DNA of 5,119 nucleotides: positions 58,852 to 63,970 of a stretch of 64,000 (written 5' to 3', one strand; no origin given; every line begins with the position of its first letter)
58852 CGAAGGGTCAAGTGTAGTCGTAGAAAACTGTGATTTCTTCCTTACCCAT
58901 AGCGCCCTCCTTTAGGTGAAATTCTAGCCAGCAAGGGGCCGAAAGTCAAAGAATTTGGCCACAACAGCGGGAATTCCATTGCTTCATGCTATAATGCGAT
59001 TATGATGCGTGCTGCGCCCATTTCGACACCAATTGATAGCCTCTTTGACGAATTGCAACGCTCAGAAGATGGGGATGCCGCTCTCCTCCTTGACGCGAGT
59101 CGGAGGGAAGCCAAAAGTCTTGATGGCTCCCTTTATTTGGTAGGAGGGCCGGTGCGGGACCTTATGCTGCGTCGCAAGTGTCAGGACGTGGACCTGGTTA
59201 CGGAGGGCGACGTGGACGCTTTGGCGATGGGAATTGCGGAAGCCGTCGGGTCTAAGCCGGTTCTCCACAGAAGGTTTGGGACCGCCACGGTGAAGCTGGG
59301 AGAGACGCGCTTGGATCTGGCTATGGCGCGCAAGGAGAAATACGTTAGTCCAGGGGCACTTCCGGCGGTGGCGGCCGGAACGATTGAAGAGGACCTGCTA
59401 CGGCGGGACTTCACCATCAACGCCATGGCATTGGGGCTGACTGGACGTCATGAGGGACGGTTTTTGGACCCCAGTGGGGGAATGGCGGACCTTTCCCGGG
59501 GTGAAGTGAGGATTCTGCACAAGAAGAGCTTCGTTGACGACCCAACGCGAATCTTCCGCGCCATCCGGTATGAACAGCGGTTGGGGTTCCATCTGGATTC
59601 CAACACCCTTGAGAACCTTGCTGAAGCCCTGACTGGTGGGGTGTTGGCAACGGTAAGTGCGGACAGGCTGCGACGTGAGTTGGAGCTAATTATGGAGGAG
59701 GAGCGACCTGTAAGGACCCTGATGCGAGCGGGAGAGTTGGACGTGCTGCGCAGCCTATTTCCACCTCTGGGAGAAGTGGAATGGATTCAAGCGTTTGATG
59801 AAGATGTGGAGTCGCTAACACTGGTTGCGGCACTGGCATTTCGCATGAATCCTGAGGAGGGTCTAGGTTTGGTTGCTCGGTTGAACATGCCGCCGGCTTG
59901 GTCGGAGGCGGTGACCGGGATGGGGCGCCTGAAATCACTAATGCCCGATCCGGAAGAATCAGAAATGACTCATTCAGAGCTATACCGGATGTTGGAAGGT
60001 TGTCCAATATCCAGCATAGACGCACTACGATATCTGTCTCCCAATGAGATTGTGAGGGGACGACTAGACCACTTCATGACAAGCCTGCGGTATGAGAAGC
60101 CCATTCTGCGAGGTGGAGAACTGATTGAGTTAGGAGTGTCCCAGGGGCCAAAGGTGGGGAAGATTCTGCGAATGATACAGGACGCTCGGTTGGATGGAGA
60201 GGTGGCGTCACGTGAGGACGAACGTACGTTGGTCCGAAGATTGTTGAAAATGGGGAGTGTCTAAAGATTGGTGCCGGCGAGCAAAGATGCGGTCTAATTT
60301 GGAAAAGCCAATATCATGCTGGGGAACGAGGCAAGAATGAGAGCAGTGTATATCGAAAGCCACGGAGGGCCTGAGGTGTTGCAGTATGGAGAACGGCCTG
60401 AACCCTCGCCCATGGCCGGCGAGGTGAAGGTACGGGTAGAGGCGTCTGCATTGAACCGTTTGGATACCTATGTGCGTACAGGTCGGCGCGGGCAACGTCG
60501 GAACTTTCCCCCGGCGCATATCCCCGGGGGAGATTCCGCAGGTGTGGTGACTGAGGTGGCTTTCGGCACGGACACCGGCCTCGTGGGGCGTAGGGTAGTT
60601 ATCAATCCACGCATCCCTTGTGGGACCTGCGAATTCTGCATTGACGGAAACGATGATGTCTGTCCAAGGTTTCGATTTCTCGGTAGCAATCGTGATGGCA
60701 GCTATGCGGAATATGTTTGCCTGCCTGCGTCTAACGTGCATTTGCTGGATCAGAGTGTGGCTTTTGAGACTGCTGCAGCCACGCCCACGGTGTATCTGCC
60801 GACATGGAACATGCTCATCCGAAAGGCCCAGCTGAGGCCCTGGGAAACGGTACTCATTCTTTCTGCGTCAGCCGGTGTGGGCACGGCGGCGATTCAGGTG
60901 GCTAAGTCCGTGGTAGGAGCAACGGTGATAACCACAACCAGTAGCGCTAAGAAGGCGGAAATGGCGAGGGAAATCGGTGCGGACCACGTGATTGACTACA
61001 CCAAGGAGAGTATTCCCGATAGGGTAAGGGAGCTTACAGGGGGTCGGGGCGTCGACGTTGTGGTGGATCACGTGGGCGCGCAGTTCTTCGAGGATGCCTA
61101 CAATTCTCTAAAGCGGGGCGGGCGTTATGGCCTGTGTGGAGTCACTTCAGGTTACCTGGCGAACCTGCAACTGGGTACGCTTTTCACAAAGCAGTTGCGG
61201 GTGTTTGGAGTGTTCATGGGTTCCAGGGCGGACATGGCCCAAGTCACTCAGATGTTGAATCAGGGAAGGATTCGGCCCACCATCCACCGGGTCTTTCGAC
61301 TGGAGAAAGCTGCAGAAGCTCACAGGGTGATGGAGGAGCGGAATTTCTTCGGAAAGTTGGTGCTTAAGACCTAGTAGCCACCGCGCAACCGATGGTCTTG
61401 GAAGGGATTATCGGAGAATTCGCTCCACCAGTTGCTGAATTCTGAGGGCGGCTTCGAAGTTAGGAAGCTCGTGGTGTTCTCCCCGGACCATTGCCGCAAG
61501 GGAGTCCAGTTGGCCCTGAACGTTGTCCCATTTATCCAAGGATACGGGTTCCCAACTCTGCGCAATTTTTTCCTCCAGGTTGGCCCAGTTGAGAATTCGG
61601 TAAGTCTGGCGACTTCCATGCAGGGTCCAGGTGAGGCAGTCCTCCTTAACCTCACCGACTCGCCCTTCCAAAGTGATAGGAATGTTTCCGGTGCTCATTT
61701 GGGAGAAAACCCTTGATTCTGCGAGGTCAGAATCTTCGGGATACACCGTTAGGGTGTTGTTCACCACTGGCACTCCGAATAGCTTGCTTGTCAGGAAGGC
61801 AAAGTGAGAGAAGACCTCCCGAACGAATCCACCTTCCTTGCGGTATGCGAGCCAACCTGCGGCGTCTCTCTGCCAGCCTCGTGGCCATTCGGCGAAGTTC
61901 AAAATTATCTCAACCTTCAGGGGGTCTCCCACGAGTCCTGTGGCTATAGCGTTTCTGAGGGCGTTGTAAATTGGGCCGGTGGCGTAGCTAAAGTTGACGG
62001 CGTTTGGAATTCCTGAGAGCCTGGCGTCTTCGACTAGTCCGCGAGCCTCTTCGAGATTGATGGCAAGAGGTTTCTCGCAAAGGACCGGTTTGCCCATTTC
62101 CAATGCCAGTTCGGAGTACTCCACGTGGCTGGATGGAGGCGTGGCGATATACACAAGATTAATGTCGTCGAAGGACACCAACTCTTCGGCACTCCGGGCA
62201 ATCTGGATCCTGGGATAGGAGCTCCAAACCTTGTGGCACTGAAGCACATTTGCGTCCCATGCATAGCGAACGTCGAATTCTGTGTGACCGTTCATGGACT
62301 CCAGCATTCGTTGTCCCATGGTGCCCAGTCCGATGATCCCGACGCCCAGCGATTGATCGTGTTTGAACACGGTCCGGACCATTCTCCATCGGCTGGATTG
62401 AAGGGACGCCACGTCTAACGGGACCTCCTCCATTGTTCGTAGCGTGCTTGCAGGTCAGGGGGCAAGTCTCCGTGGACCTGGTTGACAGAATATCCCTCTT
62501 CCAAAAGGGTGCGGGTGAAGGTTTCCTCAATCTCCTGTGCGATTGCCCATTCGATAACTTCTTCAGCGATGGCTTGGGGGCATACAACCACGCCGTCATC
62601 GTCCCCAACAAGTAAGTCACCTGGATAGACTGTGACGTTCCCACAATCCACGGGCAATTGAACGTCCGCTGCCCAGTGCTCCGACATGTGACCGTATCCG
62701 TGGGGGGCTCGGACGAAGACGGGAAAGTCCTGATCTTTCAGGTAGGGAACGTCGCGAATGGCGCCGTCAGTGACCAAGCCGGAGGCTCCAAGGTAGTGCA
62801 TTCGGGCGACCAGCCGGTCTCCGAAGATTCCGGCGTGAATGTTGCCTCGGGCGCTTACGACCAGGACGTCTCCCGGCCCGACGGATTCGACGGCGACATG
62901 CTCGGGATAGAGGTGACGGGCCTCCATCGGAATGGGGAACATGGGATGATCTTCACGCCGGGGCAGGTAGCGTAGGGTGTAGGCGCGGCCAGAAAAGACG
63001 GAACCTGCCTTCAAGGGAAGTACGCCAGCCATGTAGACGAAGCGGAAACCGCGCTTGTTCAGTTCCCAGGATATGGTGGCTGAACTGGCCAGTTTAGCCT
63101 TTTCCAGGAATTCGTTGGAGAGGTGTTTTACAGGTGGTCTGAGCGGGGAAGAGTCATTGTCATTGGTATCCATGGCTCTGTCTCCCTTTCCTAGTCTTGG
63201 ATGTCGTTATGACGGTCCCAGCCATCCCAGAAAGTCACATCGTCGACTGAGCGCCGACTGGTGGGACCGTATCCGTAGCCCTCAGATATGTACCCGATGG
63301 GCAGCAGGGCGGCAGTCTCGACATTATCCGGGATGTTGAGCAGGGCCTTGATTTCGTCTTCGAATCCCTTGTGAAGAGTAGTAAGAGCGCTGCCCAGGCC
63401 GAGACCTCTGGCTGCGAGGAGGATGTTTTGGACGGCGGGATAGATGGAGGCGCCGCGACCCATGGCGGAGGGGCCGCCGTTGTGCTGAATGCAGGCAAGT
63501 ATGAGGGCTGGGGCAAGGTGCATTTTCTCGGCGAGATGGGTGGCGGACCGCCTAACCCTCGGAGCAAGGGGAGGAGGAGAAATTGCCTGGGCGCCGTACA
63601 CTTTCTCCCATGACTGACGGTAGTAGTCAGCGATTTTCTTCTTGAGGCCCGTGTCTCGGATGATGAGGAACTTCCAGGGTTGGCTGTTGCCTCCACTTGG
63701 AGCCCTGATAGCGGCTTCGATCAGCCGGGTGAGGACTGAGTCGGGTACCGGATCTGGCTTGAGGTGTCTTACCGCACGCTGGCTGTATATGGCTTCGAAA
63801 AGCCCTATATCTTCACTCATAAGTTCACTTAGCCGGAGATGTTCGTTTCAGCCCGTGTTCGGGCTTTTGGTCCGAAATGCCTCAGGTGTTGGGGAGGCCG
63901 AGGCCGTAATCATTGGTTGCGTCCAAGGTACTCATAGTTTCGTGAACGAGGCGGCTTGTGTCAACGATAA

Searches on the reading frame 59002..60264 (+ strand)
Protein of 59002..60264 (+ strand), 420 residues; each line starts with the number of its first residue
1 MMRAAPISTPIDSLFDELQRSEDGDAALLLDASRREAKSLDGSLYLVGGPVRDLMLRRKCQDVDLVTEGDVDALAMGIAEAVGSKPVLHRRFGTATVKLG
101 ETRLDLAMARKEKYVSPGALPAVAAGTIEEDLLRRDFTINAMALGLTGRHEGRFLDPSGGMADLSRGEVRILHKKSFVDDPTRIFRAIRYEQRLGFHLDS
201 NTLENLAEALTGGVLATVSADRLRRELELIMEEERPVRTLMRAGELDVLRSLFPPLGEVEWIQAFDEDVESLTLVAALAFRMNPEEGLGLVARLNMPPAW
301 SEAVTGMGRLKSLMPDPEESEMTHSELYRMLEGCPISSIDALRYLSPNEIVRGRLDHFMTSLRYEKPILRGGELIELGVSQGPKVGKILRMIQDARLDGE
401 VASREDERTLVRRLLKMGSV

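Call 88: search_protein_families(library=pfam, proteins=[window:59002-60264:+], max_evalue=0.00001)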
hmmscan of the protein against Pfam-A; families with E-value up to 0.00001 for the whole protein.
window:59002-60264:+ (420 aa): 2 families
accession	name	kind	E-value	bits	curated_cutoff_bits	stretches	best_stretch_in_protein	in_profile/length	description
PF01743.26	PolyA_pol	-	6.3e-28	98.1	23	1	44-170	1-126/126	Poly A polymerase head domain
PF12627.12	PolyA_pol_RNAbd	-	1.6e-06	28.2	22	1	195-255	1-59/64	Probable RNA and SrmB- binding site of polymerase A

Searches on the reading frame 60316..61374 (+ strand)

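Call 88: search_protein_families(library=pfam, proteins=[window:60316-61374:+], max_evalue=0.00001)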
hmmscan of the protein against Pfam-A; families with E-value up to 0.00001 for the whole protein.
window:60316-61374:+ (352 aa): 3 families
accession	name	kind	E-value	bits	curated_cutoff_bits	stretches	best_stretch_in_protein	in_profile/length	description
PF00107.32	ADH_zinc_N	-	2.5e-35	121.7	31.8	1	187-315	1-128/129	Zinc-binding dehydrogenase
PF13602.12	ADH_zinc_N_2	-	1.5e-25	91.1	27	1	220-350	1-134/134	Zinc-binding dehydrogenase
PF08240.17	ADH_N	-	4.9e-23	81.8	23.5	1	34-144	2-102/104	Alcohol dehydrogenase GroES-like domain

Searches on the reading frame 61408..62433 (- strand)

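Call 88: search_protein_families(library=pfam, proteins=[window:61408-62433:-], max_evalue=0.00001)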
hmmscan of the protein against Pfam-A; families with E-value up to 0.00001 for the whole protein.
window:61408-62433:- (341 aa): 1 family
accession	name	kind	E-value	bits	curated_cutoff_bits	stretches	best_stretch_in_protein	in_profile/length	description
PF01408.29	GFO_IDH_MocA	-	2.3e-19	70.7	24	1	30-141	2-113/120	Oxidoreductase family, NAD-binding Rossmann fold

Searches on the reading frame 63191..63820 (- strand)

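Call 88: search_protein_families(library=pfam, proteins=[window:63191-63820:-], max_evalue=0.00001)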
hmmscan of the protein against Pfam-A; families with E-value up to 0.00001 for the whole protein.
window:63191-63820:- (209 aa): 1 family
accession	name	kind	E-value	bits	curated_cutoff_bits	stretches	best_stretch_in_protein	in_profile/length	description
PF00881.29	Nitroreductase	-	2.6e-26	93.2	23.5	1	13-177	3-167/167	Nitroreductase family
